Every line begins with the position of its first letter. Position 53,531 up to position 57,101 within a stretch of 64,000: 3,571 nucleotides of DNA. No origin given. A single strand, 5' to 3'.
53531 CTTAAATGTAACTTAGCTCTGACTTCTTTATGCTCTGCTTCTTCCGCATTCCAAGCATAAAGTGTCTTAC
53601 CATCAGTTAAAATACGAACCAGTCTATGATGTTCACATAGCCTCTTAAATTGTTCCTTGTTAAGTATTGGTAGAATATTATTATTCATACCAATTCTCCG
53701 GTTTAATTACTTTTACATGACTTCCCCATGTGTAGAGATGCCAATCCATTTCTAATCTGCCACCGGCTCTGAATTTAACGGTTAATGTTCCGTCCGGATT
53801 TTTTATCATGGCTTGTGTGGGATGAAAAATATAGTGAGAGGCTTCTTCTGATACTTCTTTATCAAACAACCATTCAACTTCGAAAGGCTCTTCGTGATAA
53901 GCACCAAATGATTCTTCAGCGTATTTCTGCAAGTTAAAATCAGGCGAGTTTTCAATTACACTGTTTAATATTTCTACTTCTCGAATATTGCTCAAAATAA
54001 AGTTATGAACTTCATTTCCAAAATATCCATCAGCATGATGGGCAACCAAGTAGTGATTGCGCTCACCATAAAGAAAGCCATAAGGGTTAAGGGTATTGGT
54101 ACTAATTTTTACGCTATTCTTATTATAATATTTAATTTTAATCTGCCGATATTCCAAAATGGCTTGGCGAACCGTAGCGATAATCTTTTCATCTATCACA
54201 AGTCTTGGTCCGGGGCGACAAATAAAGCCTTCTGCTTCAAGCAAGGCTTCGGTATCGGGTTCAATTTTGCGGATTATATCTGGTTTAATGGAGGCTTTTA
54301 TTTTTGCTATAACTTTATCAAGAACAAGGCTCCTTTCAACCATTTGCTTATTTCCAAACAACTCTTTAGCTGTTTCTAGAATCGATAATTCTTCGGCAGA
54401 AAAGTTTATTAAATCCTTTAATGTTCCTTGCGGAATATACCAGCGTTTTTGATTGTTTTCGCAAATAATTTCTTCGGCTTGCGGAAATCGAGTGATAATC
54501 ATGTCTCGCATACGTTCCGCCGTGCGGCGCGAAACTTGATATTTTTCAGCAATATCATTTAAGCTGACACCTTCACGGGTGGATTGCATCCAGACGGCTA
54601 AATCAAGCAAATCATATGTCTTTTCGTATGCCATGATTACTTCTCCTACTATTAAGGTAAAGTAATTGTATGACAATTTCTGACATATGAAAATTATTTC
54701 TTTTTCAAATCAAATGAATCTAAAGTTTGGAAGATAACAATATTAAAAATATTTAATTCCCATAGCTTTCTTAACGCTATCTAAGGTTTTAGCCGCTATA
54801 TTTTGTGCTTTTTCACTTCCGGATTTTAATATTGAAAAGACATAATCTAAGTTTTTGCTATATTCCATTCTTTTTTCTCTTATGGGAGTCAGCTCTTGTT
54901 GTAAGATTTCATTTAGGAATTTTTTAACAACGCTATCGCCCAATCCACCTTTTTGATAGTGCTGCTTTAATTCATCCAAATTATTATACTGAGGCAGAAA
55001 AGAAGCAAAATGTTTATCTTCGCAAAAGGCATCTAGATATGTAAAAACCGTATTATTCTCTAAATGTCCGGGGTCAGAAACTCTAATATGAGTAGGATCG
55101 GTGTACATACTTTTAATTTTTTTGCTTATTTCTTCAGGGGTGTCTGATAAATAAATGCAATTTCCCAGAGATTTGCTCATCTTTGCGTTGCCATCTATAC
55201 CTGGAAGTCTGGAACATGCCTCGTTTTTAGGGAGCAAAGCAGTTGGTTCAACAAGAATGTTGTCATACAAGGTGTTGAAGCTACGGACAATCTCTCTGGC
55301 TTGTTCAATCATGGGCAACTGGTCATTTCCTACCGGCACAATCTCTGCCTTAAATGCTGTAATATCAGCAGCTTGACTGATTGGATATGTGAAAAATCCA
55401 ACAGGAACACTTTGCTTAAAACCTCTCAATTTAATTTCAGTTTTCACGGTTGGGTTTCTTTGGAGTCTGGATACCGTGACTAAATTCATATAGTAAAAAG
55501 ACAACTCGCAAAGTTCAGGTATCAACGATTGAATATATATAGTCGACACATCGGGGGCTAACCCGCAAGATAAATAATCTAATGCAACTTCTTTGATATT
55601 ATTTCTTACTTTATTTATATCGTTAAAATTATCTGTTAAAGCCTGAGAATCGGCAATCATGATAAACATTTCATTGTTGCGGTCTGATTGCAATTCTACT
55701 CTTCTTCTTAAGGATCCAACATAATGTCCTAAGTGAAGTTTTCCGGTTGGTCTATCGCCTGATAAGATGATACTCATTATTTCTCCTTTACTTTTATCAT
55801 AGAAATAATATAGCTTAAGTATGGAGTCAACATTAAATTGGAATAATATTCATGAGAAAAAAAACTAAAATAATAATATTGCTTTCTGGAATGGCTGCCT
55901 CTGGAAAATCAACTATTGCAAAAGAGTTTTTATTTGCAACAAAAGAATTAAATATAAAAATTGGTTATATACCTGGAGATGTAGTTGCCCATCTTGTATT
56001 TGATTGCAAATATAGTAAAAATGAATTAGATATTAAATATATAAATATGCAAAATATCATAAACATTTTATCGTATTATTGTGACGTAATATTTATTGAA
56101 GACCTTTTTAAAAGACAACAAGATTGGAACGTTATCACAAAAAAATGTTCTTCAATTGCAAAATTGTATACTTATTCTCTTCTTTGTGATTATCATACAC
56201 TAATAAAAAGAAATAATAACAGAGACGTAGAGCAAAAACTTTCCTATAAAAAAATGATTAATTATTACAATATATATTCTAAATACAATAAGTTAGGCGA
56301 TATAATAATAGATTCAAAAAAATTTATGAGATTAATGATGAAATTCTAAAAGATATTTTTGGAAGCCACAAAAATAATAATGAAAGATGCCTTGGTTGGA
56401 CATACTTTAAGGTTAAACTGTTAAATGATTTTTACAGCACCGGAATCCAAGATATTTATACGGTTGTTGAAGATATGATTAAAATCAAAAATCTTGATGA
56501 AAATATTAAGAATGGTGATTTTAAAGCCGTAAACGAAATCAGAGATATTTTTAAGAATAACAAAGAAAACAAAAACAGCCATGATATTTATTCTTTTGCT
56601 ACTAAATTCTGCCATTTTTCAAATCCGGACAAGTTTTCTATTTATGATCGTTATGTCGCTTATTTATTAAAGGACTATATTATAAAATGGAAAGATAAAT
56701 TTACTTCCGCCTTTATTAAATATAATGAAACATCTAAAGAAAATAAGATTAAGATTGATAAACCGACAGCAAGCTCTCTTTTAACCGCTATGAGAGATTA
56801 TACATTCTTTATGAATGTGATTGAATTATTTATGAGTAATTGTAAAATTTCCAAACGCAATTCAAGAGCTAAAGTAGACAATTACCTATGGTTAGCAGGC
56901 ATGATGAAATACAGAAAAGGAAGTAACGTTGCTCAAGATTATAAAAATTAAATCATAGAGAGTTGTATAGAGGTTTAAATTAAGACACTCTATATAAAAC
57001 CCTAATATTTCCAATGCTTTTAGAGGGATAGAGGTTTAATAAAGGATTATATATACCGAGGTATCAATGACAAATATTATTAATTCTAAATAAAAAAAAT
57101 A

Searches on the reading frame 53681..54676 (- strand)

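Call 58: search_protein_families(library=padloc, proteins=[window:53681-54676:-], max_evalue=0.001)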
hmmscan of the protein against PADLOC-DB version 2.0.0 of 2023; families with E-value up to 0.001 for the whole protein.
window:53681-54676:- (331 aa): 3 families
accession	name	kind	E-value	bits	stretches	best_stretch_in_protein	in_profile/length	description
PDLC01457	WYL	-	9.3e-23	79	1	23-327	6-227/229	"CAS-I,CAS-II,CAS-III,CAS-IV,CAS-V,CAS-VI; associated_signaling"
PDLC01652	WYL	-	9.1e-22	76.1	1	163-328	17-149/162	"CAS-I,CAS-II,CAS-III,CAS-IV,CAS-V,CAS-VI; associated_signaling"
PDLC01766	Cas3c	-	1.3e-14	51.4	1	34-328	21-300/1009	-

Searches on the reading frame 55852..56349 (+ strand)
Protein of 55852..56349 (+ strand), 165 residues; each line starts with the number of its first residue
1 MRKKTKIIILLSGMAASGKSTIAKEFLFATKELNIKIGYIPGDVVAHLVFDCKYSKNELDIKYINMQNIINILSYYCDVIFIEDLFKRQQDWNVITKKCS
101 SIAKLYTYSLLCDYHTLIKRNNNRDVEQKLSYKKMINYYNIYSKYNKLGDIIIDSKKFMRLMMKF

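Call 4: search_protein_families(library=ncbifam, proteins=[window:55852-56349:+], max_evalue=0.01)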
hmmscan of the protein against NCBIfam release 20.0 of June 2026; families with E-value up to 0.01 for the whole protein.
window:55852-56349:+ (165 aa): 7 families
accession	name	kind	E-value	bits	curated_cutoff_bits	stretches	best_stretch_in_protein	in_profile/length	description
NF005255.0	PRK06762.2-2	equivalog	1.5e-07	31.5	140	1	7-140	4-132/163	hypothetical protein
NF004041.0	PRK05541.1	subfamily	9.1e-06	25.8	127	1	3-156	4-154/176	adenylyl-sulfate kinase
TIGR00455.1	apsK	equivalog_domain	0.00017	21.3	138.7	1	2-81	14-94/184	adenylyl-sulfate kinase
NF002059.0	PRK00889.1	subfamily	0.00043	20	244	1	4-82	3-82/177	adenylyl-sulfate kinase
NF004040.0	PRK05537.1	equivalog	0.00055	18.5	669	1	2-61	392-453/572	bifunctional sulfate adenylyltransferase/adenylylsulfate kinase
NF005254.0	PRK06762.2-1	equivalog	0.0036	17.1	198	1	8-124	5-117/165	hypothetical protein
TIGR03574.1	selen_PSTK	equivalog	0.0043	16.5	290.5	1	8-139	1-129/249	L-seryl-tRNA(Sec) kinase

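Call 5: search_protein_families(library=pfam, proteins=[window:55852-56349:+], max_evalue=0.01)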
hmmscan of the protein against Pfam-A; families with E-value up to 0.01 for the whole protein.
window:55852-56349:+ (165 aa): 4 families
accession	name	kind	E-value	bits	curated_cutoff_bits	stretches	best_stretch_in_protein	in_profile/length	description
PF13238.12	AAA_18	-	4e-07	31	29.4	1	9-129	1-116/128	AAA domain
PF08433.16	KTI12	-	0.00029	20.9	22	1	9-146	4-138/271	Chromatin associated protein KTI12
PF01583.26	APS_kinase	-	0.002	18.6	21.1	1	7-58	3-55/152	Adenylylsulphate kinase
PF13191.12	AAA_16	-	0.0053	17.7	32.6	0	8-47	26-63/167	AAA ATPase domain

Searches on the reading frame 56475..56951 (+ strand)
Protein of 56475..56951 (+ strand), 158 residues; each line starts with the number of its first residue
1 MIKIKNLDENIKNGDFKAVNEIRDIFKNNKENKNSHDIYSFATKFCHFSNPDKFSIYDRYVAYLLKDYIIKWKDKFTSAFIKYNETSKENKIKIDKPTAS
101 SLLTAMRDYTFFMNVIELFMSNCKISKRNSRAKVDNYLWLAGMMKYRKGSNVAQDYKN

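Call 4: search_protein_families(library=ncbifam, proteins=[window:56475-56951:+], max_evalue=0.01)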
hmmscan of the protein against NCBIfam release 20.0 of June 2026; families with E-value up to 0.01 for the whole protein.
window:56475-56951:+ (158 aa): 1 family
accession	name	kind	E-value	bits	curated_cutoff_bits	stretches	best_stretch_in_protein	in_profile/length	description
NF009036.0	PRK12369.1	equivalog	0.0086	15.4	385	0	21-89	42-111/326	putative transporter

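Call 5: search_protein_families(library=pfam, proteins=[window:56475-56951:+], max_evalue=0.01)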
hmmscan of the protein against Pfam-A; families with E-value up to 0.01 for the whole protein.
window:56475-56951:+ (158 aa): 0 families

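Call 58: search_protein_families(library=padloc, proteins=[window:56475-56951:+], max_evalue=0.001)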
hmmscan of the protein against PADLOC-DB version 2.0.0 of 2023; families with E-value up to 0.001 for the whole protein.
window:56475-56951:+ (158 aa): 0 families
